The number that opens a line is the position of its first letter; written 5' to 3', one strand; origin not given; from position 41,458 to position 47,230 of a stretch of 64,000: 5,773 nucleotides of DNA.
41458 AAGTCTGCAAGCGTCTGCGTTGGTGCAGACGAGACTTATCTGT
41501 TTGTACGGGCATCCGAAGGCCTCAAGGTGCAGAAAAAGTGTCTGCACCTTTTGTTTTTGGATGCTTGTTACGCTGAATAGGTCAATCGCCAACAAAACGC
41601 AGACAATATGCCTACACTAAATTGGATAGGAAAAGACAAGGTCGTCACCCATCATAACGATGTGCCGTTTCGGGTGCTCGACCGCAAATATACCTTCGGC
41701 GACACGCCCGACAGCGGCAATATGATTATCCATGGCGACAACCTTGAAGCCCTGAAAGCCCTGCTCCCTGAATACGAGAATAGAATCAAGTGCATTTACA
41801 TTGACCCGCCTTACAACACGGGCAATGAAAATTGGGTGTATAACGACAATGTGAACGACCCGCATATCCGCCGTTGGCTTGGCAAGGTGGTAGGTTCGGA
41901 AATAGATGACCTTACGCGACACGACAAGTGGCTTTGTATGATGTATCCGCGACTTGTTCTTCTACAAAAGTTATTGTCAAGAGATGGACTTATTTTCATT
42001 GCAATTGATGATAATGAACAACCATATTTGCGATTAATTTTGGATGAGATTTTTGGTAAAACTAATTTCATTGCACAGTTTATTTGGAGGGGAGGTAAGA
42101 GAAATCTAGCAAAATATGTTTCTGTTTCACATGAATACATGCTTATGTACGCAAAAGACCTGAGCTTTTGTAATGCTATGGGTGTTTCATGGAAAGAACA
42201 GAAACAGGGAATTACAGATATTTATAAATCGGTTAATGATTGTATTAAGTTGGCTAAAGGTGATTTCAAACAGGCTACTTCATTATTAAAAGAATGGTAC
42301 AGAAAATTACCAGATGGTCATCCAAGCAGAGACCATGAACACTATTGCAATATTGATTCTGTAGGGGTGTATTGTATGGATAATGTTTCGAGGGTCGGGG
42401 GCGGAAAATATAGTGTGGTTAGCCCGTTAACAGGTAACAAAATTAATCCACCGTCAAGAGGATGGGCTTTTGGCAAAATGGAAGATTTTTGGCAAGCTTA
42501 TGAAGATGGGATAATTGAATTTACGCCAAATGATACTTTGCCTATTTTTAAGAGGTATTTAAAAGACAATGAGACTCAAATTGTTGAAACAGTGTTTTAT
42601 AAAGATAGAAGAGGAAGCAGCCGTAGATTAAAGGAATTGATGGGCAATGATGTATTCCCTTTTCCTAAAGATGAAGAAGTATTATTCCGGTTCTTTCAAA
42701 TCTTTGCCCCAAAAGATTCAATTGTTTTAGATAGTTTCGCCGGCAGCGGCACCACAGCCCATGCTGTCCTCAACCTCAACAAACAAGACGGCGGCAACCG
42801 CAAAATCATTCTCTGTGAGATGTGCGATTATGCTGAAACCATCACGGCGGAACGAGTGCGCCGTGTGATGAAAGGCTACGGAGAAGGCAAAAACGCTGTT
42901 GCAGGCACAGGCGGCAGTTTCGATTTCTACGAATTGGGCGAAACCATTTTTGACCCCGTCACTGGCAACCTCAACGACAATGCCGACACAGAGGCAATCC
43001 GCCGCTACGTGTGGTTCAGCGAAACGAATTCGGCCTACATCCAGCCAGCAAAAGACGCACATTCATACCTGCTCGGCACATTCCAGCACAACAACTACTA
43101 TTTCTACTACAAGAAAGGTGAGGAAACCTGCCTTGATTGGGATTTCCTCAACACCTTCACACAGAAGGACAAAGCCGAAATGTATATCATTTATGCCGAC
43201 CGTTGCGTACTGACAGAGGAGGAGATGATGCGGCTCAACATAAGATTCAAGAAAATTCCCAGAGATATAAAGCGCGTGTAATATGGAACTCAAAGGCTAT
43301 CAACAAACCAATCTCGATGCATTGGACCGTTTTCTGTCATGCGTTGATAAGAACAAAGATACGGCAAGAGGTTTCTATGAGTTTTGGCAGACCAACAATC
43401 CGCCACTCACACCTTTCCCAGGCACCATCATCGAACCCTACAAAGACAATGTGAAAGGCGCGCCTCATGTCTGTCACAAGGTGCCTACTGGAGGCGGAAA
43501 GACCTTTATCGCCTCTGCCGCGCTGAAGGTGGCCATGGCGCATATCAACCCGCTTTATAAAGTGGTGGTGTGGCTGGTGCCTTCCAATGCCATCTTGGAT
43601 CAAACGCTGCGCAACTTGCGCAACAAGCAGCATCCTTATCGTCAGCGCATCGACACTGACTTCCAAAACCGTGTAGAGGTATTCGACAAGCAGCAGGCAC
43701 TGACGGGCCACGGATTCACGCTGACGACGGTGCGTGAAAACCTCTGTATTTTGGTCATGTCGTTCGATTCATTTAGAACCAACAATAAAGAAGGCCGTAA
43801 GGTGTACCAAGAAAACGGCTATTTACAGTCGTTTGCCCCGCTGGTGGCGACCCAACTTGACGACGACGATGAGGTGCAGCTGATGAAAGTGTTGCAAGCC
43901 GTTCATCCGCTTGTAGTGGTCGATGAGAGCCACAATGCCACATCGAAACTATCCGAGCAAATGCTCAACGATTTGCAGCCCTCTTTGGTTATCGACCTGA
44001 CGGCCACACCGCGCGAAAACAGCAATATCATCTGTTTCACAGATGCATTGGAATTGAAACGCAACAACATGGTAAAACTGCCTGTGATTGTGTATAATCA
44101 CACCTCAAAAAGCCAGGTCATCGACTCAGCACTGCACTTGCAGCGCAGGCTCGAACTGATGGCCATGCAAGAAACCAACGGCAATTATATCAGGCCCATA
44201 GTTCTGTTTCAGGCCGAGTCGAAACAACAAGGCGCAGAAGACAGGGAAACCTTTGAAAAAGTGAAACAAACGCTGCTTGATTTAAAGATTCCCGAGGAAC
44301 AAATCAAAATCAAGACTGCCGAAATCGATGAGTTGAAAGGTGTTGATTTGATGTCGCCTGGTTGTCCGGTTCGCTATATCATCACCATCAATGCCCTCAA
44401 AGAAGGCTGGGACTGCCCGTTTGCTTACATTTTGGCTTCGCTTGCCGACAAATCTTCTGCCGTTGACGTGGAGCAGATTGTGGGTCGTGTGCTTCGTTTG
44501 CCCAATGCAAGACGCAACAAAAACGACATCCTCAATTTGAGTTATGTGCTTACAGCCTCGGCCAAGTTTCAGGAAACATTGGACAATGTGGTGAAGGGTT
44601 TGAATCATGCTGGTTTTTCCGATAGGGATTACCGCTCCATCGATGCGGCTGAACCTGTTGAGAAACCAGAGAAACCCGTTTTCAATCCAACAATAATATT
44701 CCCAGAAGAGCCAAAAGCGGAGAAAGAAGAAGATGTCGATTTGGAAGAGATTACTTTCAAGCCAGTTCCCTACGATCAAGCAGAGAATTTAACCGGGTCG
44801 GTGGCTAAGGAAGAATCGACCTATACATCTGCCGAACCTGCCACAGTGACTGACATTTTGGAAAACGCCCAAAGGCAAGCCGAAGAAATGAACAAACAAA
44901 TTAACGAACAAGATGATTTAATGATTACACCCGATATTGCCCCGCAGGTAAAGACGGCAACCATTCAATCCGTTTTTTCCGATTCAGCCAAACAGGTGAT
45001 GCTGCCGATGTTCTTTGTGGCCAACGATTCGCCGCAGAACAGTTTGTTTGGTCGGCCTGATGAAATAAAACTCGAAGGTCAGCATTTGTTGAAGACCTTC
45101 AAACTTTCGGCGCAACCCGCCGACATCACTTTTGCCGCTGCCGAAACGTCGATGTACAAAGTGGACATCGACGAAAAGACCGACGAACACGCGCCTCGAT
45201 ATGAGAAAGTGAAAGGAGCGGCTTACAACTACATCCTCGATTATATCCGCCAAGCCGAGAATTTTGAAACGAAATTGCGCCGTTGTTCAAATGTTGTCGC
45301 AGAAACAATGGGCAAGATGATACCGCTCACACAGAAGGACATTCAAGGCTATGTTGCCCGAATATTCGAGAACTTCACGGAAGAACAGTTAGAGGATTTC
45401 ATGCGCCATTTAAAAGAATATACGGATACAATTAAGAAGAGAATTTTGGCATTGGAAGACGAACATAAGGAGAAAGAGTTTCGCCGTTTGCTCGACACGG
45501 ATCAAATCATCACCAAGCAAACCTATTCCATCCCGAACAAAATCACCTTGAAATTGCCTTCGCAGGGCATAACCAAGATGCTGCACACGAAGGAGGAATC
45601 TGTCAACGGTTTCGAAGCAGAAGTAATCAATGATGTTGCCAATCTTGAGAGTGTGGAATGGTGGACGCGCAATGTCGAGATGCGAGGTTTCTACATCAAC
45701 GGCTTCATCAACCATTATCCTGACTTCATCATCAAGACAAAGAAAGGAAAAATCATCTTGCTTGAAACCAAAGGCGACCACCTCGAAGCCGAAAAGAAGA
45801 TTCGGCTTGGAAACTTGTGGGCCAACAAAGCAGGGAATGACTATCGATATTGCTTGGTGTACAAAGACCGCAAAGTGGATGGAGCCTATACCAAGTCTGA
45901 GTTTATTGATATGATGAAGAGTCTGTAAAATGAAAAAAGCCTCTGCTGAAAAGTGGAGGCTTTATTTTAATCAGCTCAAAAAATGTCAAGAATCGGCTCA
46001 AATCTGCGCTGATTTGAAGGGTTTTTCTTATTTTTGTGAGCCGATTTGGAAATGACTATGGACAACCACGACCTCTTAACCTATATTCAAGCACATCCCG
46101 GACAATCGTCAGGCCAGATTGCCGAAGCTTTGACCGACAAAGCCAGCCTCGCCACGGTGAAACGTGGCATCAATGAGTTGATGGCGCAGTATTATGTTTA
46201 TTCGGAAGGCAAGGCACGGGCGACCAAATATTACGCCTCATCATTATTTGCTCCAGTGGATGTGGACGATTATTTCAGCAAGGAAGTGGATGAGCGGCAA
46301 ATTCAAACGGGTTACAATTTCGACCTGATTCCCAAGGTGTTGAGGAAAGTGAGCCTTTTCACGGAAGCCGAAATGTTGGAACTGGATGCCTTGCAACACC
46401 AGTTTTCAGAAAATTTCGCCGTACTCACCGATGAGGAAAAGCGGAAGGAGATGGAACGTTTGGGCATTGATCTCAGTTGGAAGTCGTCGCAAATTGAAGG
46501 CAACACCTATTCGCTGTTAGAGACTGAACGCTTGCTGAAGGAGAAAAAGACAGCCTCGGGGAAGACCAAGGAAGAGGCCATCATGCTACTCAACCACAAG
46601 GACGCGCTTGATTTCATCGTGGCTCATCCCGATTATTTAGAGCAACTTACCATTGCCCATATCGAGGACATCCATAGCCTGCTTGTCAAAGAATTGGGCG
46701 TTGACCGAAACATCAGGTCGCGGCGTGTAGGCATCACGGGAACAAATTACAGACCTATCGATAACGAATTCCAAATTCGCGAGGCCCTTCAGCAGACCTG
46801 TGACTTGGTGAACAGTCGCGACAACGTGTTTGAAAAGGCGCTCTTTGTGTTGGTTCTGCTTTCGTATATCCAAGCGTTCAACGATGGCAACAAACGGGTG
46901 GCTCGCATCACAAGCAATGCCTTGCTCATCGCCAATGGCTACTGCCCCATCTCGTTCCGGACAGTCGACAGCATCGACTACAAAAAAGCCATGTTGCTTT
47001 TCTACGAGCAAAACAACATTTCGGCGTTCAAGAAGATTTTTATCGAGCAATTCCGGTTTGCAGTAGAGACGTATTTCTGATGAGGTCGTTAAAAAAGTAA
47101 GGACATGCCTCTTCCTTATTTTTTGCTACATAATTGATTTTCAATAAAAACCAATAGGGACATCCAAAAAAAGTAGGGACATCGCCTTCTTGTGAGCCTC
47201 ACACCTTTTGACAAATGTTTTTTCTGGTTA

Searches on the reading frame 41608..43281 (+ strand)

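Call 9: search_protein_families(library=pfam, proteins=[window:41608-43281:+], max_evalue=0.001)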
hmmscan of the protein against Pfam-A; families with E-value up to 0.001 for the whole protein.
window:41608-43281:+ (557 aa): 1 family
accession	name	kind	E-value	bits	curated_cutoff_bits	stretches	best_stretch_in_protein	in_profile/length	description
PF01555.25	N6_N4_Mtase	-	5e-30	105.5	26.7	1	60-408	1-214/221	DNA methylase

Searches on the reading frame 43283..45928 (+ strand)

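Call 9: search_protein_families(library=pfam, proteins=[window:43283-45928:+], max_evalue=0.001)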
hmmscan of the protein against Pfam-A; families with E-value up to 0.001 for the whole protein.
window:43283-45928:+ (881 aa): 2 families
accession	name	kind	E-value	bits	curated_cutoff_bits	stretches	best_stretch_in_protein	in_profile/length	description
PF04851.21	ResIII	-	1.8e-14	54.4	22.5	1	22-244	20-163/164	Type III restriction enzyme, res subunit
PF00270.35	DEAD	-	9.9e-06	25.8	26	0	62-123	16-76/167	DEAD/DEAH box helicase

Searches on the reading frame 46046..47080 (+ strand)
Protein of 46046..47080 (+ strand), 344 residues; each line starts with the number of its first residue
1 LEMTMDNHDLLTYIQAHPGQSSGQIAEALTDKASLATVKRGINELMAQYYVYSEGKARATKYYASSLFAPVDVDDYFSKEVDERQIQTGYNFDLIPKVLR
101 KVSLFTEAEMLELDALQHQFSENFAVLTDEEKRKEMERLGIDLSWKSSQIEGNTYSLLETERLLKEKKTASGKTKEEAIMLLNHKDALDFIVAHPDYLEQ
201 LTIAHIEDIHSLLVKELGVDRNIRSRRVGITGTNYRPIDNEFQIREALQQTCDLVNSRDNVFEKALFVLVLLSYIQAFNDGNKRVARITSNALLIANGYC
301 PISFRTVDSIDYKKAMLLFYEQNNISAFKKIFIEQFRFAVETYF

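Call 9: search_protein_families(library=pfam, proteins=[window:46046-47080:+], max_evalue=0.001)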
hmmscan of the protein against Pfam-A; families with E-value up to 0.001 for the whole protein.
window:46046-47080:+ (344 aa): 1 family
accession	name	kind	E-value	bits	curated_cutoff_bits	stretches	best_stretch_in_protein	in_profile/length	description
PF02661.23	Fic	-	6.9e-14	52.9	24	1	201-294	2-93/93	Fic/DOC family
